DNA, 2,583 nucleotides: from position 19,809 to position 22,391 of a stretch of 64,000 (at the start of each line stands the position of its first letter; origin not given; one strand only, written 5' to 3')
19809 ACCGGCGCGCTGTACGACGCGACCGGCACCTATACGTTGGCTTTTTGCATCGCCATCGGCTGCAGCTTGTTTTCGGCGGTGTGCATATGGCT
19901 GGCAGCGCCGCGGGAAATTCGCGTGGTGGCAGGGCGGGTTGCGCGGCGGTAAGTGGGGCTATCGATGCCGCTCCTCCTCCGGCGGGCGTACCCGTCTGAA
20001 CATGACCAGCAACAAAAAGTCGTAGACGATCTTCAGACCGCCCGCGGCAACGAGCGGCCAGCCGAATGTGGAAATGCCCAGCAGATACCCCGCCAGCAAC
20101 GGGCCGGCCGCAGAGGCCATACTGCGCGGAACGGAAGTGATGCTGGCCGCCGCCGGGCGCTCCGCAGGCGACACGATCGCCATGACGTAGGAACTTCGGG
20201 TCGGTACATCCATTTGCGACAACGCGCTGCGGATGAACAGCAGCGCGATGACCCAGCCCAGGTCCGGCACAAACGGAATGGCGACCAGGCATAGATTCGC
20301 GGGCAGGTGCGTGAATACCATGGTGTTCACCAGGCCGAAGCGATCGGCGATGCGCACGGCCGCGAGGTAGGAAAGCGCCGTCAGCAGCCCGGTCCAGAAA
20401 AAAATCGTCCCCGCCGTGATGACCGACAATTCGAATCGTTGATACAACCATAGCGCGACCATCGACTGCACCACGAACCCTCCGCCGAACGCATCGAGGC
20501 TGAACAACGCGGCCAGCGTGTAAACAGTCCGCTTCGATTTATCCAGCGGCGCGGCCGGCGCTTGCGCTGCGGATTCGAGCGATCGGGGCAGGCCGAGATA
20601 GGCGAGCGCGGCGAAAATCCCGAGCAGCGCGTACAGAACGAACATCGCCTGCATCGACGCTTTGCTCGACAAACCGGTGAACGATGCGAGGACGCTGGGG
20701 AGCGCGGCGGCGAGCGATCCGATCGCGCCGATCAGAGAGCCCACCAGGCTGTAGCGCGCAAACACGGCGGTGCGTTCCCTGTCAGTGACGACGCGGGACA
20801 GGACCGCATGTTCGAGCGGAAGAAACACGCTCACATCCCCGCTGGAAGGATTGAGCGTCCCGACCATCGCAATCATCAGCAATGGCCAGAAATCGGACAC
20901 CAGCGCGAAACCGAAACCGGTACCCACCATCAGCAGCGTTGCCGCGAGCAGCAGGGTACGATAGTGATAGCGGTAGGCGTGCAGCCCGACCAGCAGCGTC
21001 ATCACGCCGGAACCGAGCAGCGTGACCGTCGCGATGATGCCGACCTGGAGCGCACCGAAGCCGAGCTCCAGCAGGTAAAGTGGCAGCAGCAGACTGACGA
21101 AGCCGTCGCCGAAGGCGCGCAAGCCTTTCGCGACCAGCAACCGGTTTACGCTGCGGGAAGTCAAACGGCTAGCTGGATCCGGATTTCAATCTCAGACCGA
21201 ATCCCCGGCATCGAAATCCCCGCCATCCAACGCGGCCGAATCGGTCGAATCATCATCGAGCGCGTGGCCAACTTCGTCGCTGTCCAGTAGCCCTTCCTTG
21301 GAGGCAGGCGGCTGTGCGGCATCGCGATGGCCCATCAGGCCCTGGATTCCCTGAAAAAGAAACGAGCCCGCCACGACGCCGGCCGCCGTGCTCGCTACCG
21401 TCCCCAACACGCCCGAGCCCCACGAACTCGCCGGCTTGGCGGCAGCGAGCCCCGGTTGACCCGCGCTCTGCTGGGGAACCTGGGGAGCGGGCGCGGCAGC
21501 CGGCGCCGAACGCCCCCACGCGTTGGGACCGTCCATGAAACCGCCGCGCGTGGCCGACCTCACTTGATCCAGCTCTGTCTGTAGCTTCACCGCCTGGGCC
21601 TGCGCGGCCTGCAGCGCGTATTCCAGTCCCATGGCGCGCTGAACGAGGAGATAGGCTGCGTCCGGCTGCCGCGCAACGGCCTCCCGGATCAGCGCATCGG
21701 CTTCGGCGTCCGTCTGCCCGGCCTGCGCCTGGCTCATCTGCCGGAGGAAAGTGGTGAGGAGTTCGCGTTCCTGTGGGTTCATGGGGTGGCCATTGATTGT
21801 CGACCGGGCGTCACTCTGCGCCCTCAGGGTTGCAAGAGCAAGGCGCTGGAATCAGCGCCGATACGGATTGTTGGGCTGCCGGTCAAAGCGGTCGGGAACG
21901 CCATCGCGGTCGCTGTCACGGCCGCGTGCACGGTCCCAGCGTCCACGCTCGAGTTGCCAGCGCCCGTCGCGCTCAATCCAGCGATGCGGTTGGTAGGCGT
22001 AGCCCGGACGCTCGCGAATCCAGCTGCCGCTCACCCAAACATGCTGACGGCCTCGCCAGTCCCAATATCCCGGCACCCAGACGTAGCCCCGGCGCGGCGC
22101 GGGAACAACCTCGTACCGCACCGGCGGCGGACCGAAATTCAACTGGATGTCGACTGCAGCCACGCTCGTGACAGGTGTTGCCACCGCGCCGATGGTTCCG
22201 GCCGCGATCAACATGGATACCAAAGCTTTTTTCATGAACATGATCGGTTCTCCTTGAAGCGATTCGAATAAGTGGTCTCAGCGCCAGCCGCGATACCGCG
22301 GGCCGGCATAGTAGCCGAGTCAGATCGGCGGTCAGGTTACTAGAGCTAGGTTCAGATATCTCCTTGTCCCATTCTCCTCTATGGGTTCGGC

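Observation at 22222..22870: ~455 bp AT-rich cassette with one orphan ORF replacing the middle of a duplicated secreted-protein gene pair and keeping the host SD and start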

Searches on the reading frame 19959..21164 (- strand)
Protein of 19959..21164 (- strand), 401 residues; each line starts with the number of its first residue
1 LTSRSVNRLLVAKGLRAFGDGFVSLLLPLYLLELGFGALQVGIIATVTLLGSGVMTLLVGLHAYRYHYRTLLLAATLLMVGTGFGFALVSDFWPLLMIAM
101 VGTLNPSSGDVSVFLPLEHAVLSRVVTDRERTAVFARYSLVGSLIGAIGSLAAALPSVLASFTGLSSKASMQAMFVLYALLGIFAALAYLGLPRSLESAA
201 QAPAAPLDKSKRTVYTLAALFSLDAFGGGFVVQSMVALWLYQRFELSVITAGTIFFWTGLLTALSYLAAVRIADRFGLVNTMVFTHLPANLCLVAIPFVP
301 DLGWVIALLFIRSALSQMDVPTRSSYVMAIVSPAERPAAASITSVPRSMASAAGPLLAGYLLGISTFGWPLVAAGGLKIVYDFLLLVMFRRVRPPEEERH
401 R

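Call 6: search_protein_families(library=pfam, proteins=[window:19959-21164:-], max_evalue=1)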
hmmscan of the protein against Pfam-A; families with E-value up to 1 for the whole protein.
window:19959-21164:- (401 aa): 1 family
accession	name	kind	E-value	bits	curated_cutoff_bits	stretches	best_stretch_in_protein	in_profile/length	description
PF07690.21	MFS_1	-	1e-29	104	33.4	2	11-312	3-304/347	Major Facilitator Superfamily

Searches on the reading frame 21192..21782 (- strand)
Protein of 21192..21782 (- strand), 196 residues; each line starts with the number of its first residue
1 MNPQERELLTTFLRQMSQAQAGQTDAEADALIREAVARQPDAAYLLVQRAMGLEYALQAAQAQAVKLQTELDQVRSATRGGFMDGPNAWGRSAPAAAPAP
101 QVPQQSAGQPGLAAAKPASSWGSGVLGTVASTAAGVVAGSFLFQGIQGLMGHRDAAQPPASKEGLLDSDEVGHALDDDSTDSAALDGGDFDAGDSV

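Call 6: search_protein_families(library=pfam, proteins=[window:21192-21782:-], max_evalue=1)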
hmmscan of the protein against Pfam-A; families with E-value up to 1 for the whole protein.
window:21192-21782:- (196 aa): 3 families
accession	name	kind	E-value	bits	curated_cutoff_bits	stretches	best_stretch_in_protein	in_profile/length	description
PF09849.14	DUF2076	-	7.6e-38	131.5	38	1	1-192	1-226/265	Uncharacterized protein conserved in bacteria (DUF2076)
PF15082.11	DUF4549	-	0.36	11.1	27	0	36-71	45-80/142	Domain of unknown function (DUF4549)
PF13011.12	LZ_Tnp_IS481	-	0.61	10.9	22.2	1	45-99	16-74/85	leucine-zipper of insertion element IS481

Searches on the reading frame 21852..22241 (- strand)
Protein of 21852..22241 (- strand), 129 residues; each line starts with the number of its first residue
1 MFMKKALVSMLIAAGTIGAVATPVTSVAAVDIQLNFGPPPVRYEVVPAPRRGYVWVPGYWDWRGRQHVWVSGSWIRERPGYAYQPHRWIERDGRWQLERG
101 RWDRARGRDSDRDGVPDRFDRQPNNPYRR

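Call 6: search_protein_families(library=pfam, proteins=[window:21852-22241:-], max_evalue=1)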
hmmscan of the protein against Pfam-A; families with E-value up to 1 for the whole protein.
window:21852-22241:- (129 aa): 1 family
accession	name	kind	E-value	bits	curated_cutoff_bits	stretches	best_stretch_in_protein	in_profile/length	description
PF12779.12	WXXGXW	-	3.3e-08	33.9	18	1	50-74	1-25/26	WXXGXW repeat (2 copies)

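Call 10: find_encoding_contigs(protein=window:21852-22241:-, flank=6000, max_places=10)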
Protein window:21852-22241:- (129 aa): 2 contigs read that carry it; 2 places shown.
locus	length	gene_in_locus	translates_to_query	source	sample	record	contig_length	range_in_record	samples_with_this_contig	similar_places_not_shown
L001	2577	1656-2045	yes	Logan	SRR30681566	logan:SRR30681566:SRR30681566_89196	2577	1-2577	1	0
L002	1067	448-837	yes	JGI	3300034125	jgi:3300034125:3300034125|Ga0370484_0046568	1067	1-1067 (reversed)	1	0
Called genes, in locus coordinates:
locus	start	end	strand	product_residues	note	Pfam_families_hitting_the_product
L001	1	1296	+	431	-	?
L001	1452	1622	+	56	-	-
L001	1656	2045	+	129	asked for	PF12779:WXXGXW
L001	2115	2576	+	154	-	?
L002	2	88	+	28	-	?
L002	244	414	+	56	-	-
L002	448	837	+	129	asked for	PF12779:WXXGXW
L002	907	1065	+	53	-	?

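Call 23: find_related_loci(query=window:21852-22241:-, collection=genome_contigs, flank=4000)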
Query window:21852-22241:- (129 aa) in genome_contigs; peptide patterns used: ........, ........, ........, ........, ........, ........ (x = any residue, [..] = any of these).
190 stretches matched a pattern; 114 encode a relative of the query (tblastn E <= 1e-3); the best 80 are kept; 80 distinct loci.
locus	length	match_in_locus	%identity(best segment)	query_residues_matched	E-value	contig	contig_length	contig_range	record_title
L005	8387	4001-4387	95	1-129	3e-80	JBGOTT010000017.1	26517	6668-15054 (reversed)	MAG: Gammaproteobacteria bacterium isolate OBJ_0618_7090110_156 k141_3263362_length_26517_cov_81.8777, whole genome shot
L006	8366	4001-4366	61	1-128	8e-51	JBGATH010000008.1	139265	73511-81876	MAG: Usitatibacteraceae bacterium isolate MAG_AAO_H10.14 AAOH10-14_opera_contig_651, whole genome shotgun sequence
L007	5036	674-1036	63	2-128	3e-49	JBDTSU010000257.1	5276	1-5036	MAG: Betaproteobacteria bacterium isolate cluster3_bin.279 NODE_87758_length_5276_cov_5.197280, whole genome shotgun seq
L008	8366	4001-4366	57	2-129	2e-47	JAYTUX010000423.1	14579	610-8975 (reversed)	MAG: Betaproteobacteria bacterium isolate GFS_5632 GFS_5632_422, whole genome shotgun sequence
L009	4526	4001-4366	57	2-129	8e-46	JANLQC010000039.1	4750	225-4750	MAG: Betaproteobacteria bacterium isolate OTE_38_metabat_25 OTE_38_k141_4628451, whole genome shotgun sequence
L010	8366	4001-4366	52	2-129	2e-43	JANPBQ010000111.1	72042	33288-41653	MAG: Betaproteobacteria bacterium isolate VAR_78_metabat_634 VAR_78_k141_1195386, whole genome shotgun sequence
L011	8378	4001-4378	56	1-129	1e-42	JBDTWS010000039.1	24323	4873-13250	MAG: Betaproteobacteria bacterium isolate cluster3_bin.98 NODE_6712_length_24323_cov_7.450511, whole genome shotgun sequ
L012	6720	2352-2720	56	1-128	3e-41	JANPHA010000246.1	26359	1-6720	MAG: Burkholderiales bacterium isolate VAR_69_metabat_251 VAR_69_k141_4460638, whole genome shotgun sequence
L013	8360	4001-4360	57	3-129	5e-39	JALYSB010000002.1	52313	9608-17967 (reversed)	MAG: Pseudomonadota bacterium isolate MDV bin104 SD1456_NODE_95_length_52313_cov_1.936401, whole genome shotgun sequence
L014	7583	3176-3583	56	5-128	8e-39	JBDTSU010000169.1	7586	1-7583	MAG: Betaproteobacteria bacterium isolate cluster3_bin.279 NODE_48578_length_7586_cov_6.797636, whole genome shotgun seq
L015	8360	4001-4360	52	1-126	1e-38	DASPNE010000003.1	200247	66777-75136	MAG TPA_asm: Usitatibacter sp. isolate SMAG_U12113 k141_332972, whole genome shotgun sequence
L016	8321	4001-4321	61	32-129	1e-38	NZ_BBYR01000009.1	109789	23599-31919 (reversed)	Piscinibacter sakaiensis strain 201-F6, whole genome shotgun sequence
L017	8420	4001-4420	49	1-129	1e-37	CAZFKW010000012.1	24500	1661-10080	MAG TPA_asm: uncultured Ramlibacter sp. isolate binchicken_co179_99 genome assembly, contig: NODE_4552_length_24500_cov_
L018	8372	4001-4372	50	2-128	4e-37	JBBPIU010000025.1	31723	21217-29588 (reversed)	MAG: Pseudomonadota bacterium isolate BPF4-43-45_bin_2 NODE_27_length_31723_cov_25.812239, whole genome shotgun sequence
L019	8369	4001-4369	51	3-129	1e-36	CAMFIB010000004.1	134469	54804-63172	MAG: uncultured proteobacterium isolate SRR9109409_bin.16_metaWRAP_v1.3_MAG genome assembly, contig: ERZ12289983.79, who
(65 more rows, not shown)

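Call 55: search_protein_families(library=ncbifam, proteins=[window:21852-22241:-], max_evalue=1)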
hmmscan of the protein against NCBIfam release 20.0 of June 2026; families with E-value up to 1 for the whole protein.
window:21852-22241:- (129 aa): 1 family
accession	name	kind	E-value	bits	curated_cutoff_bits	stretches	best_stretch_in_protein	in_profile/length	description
NF037971.1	lipo_BcpO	exception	0.00083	19.5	80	1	39-73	25-61/66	CDI system lipoprotein BcpO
